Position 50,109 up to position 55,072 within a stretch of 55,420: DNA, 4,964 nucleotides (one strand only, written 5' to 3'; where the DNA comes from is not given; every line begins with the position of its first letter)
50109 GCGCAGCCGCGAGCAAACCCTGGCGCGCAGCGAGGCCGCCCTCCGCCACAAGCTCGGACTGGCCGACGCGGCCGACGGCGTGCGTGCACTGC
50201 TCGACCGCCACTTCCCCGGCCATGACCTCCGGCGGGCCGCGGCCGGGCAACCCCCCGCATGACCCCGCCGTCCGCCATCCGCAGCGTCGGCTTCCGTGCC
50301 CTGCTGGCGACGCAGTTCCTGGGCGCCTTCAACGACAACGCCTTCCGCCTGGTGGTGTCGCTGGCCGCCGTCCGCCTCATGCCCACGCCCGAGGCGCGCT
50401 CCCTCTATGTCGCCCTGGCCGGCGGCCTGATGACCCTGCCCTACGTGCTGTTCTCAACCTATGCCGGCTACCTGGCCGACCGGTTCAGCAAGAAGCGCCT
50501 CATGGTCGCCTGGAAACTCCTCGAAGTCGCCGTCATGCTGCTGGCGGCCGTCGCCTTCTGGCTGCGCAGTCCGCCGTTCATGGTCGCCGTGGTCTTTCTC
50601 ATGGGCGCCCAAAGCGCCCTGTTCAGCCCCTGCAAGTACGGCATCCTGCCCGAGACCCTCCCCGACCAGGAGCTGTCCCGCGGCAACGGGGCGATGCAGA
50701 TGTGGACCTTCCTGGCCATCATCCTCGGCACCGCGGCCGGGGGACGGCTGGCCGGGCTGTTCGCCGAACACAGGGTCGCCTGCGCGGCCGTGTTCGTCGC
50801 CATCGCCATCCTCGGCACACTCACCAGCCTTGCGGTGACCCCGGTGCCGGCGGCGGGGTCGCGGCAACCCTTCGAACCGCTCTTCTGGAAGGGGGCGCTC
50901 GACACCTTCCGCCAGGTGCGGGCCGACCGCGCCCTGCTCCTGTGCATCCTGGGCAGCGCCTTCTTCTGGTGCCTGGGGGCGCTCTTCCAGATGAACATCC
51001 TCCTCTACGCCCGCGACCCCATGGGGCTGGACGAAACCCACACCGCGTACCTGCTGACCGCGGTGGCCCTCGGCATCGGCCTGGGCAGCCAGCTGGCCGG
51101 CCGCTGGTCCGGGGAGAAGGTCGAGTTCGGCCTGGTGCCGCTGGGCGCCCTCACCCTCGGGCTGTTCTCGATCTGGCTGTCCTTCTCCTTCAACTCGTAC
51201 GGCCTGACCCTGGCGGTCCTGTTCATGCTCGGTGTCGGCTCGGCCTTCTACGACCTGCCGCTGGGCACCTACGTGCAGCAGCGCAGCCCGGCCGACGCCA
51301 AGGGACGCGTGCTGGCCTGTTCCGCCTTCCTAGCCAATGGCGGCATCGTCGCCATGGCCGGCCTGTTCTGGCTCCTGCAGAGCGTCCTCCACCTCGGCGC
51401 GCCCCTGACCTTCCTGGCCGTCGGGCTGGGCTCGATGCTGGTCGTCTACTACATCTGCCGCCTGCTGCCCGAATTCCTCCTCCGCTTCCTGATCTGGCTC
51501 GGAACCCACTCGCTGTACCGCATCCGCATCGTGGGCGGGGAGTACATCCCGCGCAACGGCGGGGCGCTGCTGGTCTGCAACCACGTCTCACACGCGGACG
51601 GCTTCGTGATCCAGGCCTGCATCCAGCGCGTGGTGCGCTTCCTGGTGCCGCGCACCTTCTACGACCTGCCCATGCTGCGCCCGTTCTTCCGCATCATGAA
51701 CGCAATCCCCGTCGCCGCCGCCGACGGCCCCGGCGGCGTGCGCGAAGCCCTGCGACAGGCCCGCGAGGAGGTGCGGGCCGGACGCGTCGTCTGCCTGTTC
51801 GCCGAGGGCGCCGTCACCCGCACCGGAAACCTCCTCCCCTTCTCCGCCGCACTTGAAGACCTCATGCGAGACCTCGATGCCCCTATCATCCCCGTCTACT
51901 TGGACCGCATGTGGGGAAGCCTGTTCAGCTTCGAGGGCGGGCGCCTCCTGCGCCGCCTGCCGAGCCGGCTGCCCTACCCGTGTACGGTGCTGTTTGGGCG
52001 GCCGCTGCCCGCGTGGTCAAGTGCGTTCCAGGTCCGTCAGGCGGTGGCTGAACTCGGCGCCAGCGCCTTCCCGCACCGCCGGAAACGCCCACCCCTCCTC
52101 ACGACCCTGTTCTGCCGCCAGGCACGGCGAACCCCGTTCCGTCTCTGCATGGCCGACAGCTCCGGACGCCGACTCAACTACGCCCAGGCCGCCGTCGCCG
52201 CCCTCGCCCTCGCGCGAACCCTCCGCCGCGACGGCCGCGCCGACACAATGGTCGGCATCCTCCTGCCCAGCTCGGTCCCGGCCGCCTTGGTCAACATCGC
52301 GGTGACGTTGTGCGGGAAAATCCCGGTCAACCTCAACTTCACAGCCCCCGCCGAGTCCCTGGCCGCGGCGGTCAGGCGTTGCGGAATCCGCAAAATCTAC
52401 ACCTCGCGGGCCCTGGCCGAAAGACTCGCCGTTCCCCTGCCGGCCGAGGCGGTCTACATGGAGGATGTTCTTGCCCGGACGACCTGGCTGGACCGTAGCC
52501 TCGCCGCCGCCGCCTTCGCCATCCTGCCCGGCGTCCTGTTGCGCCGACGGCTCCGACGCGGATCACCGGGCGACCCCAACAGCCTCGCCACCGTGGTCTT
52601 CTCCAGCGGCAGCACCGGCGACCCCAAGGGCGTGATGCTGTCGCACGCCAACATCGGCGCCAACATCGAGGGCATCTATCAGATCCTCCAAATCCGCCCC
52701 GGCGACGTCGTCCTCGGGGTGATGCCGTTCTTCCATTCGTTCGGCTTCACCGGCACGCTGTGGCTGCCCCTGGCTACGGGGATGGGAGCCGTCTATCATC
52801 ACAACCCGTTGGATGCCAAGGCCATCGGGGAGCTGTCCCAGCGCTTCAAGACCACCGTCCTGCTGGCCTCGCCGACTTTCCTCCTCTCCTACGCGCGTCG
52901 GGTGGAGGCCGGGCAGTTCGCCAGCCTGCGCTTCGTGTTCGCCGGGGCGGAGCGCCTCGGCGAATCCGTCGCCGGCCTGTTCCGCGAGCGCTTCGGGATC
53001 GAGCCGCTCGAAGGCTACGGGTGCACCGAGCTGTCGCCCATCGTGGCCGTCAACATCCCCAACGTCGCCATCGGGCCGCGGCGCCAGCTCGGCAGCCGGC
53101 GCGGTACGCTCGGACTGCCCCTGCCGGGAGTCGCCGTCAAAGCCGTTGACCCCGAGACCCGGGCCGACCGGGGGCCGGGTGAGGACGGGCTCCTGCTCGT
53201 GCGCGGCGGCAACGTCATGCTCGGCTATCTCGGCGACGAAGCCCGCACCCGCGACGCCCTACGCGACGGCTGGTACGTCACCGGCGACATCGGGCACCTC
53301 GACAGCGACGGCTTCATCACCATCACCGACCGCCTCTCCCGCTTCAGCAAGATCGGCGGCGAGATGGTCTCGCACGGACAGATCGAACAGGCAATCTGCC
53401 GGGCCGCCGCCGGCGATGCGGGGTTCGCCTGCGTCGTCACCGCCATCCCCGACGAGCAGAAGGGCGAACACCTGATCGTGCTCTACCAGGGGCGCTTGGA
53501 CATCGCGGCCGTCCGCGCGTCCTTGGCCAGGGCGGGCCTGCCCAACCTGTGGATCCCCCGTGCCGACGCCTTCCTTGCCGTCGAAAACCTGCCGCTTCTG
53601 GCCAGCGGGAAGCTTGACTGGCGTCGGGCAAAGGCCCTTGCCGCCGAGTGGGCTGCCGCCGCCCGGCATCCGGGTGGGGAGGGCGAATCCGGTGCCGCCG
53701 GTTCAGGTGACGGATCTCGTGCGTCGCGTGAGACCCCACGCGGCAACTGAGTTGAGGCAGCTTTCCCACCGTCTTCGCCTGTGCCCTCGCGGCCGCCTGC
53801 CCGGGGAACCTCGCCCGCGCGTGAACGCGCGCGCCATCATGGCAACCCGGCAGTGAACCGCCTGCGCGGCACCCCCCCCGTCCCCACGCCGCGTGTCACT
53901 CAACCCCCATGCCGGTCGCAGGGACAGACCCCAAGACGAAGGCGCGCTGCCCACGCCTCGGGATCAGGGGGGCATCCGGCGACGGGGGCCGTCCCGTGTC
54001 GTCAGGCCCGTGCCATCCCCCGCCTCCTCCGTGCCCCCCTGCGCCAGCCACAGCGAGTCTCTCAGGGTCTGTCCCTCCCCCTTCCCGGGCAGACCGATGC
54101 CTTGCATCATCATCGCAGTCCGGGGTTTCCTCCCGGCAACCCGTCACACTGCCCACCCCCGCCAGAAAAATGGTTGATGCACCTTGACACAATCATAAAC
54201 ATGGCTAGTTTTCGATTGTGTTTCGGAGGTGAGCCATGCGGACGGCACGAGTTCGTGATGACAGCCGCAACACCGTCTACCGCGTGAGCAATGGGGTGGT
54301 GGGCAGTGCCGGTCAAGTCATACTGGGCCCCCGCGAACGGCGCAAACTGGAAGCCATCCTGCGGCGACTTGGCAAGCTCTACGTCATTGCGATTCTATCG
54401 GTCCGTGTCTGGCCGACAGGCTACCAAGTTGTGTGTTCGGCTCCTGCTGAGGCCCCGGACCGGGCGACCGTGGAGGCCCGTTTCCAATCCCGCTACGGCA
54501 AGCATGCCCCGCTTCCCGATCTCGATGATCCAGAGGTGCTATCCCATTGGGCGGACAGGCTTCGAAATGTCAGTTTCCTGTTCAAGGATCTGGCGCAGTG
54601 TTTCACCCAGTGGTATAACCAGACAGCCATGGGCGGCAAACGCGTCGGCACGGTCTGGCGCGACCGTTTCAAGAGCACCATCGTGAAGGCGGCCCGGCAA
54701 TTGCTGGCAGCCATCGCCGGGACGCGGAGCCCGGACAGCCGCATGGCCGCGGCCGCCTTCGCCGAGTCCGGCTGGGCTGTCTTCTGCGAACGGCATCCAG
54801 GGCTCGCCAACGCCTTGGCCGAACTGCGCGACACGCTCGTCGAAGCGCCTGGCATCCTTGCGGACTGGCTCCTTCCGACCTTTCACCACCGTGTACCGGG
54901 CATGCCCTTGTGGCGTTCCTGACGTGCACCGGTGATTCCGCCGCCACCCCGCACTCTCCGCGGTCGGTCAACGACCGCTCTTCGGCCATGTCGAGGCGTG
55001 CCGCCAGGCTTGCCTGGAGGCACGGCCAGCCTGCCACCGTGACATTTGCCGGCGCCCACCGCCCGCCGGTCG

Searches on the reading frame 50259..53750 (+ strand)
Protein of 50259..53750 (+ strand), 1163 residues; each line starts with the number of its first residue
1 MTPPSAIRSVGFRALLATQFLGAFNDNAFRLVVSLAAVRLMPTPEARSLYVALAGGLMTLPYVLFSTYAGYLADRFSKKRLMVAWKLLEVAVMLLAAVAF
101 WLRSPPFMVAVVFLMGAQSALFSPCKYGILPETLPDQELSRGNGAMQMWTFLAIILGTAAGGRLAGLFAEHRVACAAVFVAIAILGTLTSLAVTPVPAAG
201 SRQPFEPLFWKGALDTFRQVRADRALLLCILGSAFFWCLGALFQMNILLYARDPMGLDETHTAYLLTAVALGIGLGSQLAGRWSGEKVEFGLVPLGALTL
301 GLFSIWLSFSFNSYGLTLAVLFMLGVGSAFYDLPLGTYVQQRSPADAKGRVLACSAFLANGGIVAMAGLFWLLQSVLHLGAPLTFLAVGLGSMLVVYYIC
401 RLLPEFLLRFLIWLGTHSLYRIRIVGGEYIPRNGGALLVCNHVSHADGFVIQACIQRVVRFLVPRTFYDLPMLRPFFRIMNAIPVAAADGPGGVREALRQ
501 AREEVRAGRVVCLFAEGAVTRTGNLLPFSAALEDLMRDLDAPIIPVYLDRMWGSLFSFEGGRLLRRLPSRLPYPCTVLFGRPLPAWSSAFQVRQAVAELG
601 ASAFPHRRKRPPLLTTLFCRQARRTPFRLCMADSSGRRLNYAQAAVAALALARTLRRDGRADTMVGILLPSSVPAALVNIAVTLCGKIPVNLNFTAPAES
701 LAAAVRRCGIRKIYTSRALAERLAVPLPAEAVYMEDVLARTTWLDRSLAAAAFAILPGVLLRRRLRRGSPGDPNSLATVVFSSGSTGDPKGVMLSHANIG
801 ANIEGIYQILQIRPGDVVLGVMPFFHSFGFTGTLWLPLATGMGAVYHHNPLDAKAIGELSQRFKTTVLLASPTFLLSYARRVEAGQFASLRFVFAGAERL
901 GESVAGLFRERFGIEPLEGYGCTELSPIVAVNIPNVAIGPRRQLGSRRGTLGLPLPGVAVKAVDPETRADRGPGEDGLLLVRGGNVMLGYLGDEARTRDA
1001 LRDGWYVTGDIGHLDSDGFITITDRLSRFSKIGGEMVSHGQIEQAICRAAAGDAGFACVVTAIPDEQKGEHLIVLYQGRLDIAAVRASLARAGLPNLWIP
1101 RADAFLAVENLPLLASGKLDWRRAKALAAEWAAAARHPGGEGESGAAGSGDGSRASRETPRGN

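Call 30: search_protein_families(library=pfam, proteins=[window:50259-53750:+], max_evalue=1)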
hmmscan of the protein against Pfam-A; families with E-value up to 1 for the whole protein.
window:50259-53750:+ (1163 aa): 4 families
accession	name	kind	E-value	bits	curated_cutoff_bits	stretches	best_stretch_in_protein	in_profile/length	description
PF00501.34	AMP-binding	-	5.9e-65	220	29.9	1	620-991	3-384/384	AMP-binding enzyme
PF07690.21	MFS_1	-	3.6e-27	95.7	33.4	1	19-364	5-344/347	Major Facilitator Superfamily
PF01553.26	Acyltransferase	-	3.1e-22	79.2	23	1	421-548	1-131/132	Acyltransferase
PF05977.19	MFS_3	-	1.2e-16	60.7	27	1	27-402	23-395/524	Transmembrane secretion effector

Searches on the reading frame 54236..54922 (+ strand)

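Call 30: search_protein_families(library=pfam, proteins=[window:54236-54922:+], max_evalue=1)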
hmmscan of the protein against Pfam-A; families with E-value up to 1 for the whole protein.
window:54236-54922:+ (228 aa): 1 family
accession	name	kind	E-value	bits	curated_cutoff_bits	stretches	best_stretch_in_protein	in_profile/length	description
PF16304.10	DUF4946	-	0.16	12.2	25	1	58-83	5-29/152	Domain of unknown function (DUF4946)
